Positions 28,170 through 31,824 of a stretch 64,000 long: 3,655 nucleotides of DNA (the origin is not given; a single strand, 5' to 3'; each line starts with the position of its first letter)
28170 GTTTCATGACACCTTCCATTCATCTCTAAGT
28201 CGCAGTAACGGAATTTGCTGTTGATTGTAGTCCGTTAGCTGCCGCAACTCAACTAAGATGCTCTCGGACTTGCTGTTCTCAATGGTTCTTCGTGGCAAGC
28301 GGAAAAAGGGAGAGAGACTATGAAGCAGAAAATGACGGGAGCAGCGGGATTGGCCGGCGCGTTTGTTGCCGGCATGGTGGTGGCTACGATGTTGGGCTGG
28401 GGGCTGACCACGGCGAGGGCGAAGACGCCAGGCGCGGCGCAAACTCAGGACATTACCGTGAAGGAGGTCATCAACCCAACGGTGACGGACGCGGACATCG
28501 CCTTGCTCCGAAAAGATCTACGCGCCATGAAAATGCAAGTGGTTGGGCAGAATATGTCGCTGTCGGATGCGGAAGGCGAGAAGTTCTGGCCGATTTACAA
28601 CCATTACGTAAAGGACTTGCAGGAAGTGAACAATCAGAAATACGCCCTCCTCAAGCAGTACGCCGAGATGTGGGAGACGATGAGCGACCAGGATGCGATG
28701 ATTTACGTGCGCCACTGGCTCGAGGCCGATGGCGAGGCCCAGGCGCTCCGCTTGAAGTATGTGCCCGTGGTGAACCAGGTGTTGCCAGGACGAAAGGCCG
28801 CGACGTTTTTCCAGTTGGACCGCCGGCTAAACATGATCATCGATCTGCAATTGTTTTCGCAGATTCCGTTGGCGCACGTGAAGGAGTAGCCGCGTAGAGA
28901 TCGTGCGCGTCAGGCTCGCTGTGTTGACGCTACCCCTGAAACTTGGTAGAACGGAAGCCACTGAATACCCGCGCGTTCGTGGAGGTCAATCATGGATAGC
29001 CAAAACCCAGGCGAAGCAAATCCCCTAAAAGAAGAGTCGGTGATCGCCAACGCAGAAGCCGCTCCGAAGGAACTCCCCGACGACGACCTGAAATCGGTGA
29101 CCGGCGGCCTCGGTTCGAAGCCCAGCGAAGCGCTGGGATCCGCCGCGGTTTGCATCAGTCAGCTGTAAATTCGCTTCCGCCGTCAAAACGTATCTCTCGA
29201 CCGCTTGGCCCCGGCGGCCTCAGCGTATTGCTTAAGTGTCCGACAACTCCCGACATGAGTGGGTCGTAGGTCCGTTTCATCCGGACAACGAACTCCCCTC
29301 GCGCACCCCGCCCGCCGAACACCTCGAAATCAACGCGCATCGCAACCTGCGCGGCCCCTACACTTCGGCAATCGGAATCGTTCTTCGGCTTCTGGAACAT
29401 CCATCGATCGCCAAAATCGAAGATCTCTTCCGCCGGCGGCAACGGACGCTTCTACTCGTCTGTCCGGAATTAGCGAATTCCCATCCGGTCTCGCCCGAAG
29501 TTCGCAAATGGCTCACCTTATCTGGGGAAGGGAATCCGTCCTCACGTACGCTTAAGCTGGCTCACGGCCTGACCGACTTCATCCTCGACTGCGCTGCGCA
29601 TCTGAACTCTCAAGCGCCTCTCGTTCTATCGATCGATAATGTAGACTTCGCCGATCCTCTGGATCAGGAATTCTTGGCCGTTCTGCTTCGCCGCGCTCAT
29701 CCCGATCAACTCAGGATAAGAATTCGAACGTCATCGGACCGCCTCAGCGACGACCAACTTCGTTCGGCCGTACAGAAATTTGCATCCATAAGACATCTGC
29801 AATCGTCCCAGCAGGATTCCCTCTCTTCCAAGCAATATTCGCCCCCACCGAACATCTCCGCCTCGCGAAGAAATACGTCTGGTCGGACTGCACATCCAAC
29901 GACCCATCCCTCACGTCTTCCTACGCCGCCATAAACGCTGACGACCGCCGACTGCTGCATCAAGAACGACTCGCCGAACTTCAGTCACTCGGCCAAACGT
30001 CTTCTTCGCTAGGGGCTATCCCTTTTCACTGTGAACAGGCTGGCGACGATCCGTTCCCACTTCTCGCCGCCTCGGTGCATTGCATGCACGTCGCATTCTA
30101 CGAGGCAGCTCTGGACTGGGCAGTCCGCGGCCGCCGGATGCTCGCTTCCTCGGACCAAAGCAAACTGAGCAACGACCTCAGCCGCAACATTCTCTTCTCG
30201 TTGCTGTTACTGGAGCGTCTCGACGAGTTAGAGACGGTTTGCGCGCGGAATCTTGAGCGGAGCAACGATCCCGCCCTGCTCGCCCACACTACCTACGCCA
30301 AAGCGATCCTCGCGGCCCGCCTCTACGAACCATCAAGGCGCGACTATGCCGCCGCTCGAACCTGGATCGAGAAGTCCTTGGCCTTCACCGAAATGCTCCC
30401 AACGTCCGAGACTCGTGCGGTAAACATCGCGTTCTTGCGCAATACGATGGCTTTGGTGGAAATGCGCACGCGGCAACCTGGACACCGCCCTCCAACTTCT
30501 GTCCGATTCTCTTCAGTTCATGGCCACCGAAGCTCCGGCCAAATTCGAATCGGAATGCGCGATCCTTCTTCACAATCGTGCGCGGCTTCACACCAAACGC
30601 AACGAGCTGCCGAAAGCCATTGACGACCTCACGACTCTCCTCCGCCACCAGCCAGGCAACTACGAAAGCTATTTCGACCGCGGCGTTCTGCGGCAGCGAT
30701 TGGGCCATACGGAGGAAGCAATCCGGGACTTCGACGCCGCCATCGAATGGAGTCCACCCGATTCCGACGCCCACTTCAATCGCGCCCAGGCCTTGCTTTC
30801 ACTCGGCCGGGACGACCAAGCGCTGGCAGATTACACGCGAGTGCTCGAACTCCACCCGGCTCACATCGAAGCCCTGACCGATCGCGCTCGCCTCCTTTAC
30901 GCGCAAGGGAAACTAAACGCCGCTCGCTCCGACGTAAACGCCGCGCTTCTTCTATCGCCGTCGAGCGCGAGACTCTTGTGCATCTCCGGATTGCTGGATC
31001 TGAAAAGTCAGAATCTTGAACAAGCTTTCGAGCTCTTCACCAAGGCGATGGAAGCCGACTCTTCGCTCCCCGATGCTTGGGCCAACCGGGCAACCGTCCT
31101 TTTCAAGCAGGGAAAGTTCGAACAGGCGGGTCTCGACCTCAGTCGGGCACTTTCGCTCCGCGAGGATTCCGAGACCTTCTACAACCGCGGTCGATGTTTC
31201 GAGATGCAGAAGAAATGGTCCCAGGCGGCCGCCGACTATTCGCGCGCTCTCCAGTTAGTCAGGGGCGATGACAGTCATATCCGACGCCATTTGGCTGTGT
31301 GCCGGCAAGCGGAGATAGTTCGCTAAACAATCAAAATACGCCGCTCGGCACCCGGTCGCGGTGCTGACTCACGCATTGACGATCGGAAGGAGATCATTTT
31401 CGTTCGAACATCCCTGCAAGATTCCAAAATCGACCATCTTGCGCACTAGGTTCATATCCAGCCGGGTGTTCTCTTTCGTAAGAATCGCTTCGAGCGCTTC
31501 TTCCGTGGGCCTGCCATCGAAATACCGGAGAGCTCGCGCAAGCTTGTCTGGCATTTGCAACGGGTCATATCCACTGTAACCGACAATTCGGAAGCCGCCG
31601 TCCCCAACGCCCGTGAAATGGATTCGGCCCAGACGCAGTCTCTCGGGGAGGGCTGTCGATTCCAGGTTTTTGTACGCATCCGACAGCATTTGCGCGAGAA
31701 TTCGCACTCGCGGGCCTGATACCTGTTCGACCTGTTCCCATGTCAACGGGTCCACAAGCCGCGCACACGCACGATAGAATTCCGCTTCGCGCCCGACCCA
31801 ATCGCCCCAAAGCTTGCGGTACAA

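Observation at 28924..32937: Candidate undescribed RiPP-like or peptide-signalling locus: two double-glycine-leader peptides flanking a TPR protein and a YkgJ/FliB-type Cys-cluster protein with an RRE-like tail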

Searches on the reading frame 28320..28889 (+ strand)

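Call 7: search_protein_families(library=pfam, proteins=[window:28320-28889:+], max_evalue=0.1)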
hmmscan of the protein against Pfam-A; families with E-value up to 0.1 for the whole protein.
window:28320-28889:+ (189 aa): 3 families
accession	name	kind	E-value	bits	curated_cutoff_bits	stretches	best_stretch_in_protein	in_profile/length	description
PF14019.11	DUF4235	-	0.002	18.5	27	1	6-51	5-47/77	Protein of unknown function (DUF4235)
PF16995.10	tRNA-synt_2_TM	-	0.066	13.4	26.8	1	12-33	138-159/215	Transmembrane region of lysyl-tRNA synthetase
PF11090.14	Phage_T7_Gp13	-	0.069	14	25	1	69-131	2-62/86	Bacteriophage T7, probable scaffold protein Gp13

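Call 8: search_protein_families(library=ncbifam, proteins=[window:28320-28889:+], max_evalue=0.1)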
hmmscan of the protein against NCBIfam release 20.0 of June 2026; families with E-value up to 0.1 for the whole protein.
window:28320-28889:+ (189 aa): 0 families

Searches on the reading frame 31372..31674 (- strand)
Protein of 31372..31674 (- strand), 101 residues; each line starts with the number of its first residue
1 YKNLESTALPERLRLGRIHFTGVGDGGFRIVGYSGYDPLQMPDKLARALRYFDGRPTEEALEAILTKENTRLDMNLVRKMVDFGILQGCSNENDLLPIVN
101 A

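Call 34: search_solved_structures(query=A2, max_evalue=10, show_alignments=2)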
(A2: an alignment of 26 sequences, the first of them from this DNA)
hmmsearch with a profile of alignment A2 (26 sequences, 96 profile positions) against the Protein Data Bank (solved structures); distinct sequences matched with E-value up to 10: 4.
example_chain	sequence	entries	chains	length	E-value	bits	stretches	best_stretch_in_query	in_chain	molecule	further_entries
1h7l_A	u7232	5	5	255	0.65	13.3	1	20-78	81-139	SPORE COAT POLYSACCHARIDE BIOSYNTHESIS PROTEIN SPSA | PROTEIN (SPORE COAT POLYSACCHARIDE BIOSYNTHESIS PROTEIN SPSA)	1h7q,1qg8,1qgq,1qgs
6n1x_A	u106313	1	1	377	0.9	12.8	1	3-53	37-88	Glycosyltransferase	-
6d9t_A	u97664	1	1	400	0.98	12.7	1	3-53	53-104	Glycosyl transferase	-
2oc6_A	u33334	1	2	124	1.1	12.5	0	72-90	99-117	YdhG protein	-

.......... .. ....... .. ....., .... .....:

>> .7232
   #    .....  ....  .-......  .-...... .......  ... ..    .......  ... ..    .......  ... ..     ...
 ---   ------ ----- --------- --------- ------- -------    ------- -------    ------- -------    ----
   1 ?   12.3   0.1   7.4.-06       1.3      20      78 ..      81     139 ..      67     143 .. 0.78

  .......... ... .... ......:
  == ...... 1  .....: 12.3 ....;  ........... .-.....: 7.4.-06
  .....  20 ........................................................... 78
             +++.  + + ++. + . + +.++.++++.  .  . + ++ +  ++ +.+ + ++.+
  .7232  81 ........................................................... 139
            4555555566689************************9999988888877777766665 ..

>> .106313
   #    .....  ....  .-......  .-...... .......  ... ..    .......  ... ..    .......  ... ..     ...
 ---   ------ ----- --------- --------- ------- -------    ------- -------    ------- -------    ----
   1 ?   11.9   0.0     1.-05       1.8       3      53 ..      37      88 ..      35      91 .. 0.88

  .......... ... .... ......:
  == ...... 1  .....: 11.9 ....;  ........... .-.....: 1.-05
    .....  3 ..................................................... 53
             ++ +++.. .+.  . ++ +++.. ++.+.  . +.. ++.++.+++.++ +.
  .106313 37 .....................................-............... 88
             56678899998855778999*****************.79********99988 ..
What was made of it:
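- On RiPP recognition element (PqqD-like RRE): A profile search against PDB sequences finds nothing relevant (call 34).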

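Call 35: search_protein_families(library=pfam, alignment_id=A2, max_evalue=1)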
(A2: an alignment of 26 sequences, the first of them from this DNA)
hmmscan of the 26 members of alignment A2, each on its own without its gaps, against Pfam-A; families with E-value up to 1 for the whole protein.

A. member 1, seq(101 aa): 1 family
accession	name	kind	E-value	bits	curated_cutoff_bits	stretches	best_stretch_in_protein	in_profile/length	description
PF24064.2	HTH_NPRL3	-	0.22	11.9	27.2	1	46-71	24-46/62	GATOR1 complex protein NPRL3, C-terminal HTH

B. families by the number of members that match (of 26 scanned): 6 families
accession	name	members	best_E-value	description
PF24064.2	HTH_NPRL3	6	0.0056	GATOR1 complex protein NPRL3, C-terminal HTH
PF21960.2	RCF1-5-like_lid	1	0.021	RCF1/5-like, AAA+ ATPase lid domain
PF01471.23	PG_binding_1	1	0.032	Putative peptidoglycan binding domain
PF20467.3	MmeI_C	1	0.085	MmeI, C-terminal domain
PF18509.6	MCR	1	0.099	Magnetochrome domain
PF08849.17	BrxA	1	0.16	BrxA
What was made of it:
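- Tried and rejected: Pfam on 26 C-terminal domains (call 35) and a profile search against PDB sequences (call 34) both found nothing.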

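Call 39: predict_structure(alignment_id=A2)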
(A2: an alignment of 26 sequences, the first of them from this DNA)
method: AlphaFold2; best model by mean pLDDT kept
length: 101 residues; sequences in the alignment: 26
mean_pLDDT: 71.4   pTM: 0.56
mean pLDDT of the five models: 71.4, 68.7, 66.7, 63.7, 54.7
residues with pLDDT >= 90: 0; 70-90: 63; 50-70: 22; < 50: 16
segments of 3 or more residues with pLDDT < 50: 1-6, 92-101
pLDDT, mean of each block of 10 residues (from residue 1): 51 80 67 62 81 86 86 81 78 45 41
secondary structure, 60 per line:
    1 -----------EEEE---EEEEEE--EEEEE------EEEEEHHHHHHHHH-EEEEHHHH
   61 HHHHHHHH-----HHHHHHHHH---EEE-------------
elements in order: E12-15 E19-24 E27-31 E38-42 H43-51 E53-56 H57-68 H74-82 E86-88
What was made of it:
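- On RiPP recognition element (PqqD-like RRE): The domain model has strands 12-15, 19-24, 27-31 and 38-42, and helices 43-51, 57-68 and 74-82 (call 39).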

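Call 44: fold_search(model_id=the predicted structure, library=pdb)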
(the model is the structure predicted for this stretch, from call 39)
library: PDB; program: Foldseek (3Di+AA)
matches with E <= 10: 178; with E <= 0.001: 0
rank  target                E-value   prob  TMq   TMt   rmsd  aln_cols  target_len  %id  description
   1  6gos_1                2.0e-02  0.97  0.50  0.21   3.7        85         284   12  E. coli Microcin synthetase McbBCD complex with pro-MccB17 bound (released 2019-01-30)
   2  8vpo                  5.9e-02  0.98  0.58  0.15   4.3        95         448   14  X-Ray Crystal Structure of TigE from Paramaledivibacter caminithermalis (released 2024-02-07)
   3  4v1v_B                5.9e-02  0.90  0.48  0.09   4.1        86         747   16  Heterocyclase in complex with substrate and Cofactor (released 2015-01-14)
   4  6gri_2                6.3e-02  0.94  0.51  0.23   3.4        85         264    9  E. coli Microcin synthetase McbBCD complex (released 2019-01-30)
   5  4bs9                  7.2e-02  0.87  0.48  0.10   4.3        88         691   18  Structure of the heterocyclase TruD (released 2013-11-06)
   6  4v1u_A                7.2e-02  0.80  0.46  0.09   4.6        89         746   16  Heterocyclase in complex with substrate and Cofactor (released 2015-01-14)
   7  5v1v_A                1.1e-01  0.94  0.54  0.61   4.0        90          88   12  TbiB1 in Complex with the TbiA(alpha) Leader Peptide (released 2018-09-05)
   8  8t19_A                1.4e-01  0.69  0.45  0.51   5.5        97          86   18  RiPP precursor peptide recognition element (RRE) domain of Ocin-ThiF-like partner protein, PbtF, bound to an 8 residue (released 2024-06-12)
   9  3h5a_A                2.0e-01  0.66  0.47  0.16   4.7        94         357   13  Crystal structure of E. coli MccB (released 2009-06-16)
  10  4v1u_B                2.1e-01  0.63  0.46  0.09   4.5        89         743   16  Heterocyclase in complex with substrate and Cofactor (released 2015-01-14)
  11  4v1v_A                2.1e-01  0.63  0.48  0.09   4.4        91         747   15  Heterocyclase in complex with substrate and Cofactor (released 2015-01-14)
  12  4v1t_A                2.8e-01  0.54  0.46  0.09   4.4        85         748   16  Heterocyclase in complex with substrate and Cofactor (released 2015-01-14)
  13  5v1q_B                3.2e-01  0.51  0.44  0.13   7.9        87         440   11  Crystal structure of Streptococcus suis SuiB (released 2017-08-30)
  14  5v1u_D                5.9e-01  0.60  0.50  0.59   3.7        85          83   13  TbiB1 in Complex with the TbiA(beta) Leader Peptide (released 2018-09-05)
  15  5v1u_A                7.3e-01  0.57  0.52  0.60   3.7        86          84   13  TbiB1 in Complex with the TbiA(beta) Leader Peptide (released 2018-09-05)
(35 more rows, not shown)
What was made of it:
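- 31408..31674 (-): C-terminal RRE-like winged-helix domain (residues about 262-350). Best Foldseek PDB matches of the domain model are RiPP leader-binding domains: McbB 6gos (E 0.02, prob 0.97), TigE 8vpo, LynD 4v1v, TruD 4bs9, TbiB1 5v1v, PbtF RRE 8t19, MccB, SuiB and PqqD (call 44).
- On RiPP recognition element (PqqD-like RRE): The best PDB matches are RREs (call 44).
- The best fold matches of the C-terminal domain model are RiPP leader-binding domains, with probabilities up to 0.98 and query TM-scores of 0.45-0.58 (call 44). RRE fusions in the PDB matches are almost all parts of modifying enzymes (call 44). The protein carries an RRE-like domain (call 44).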
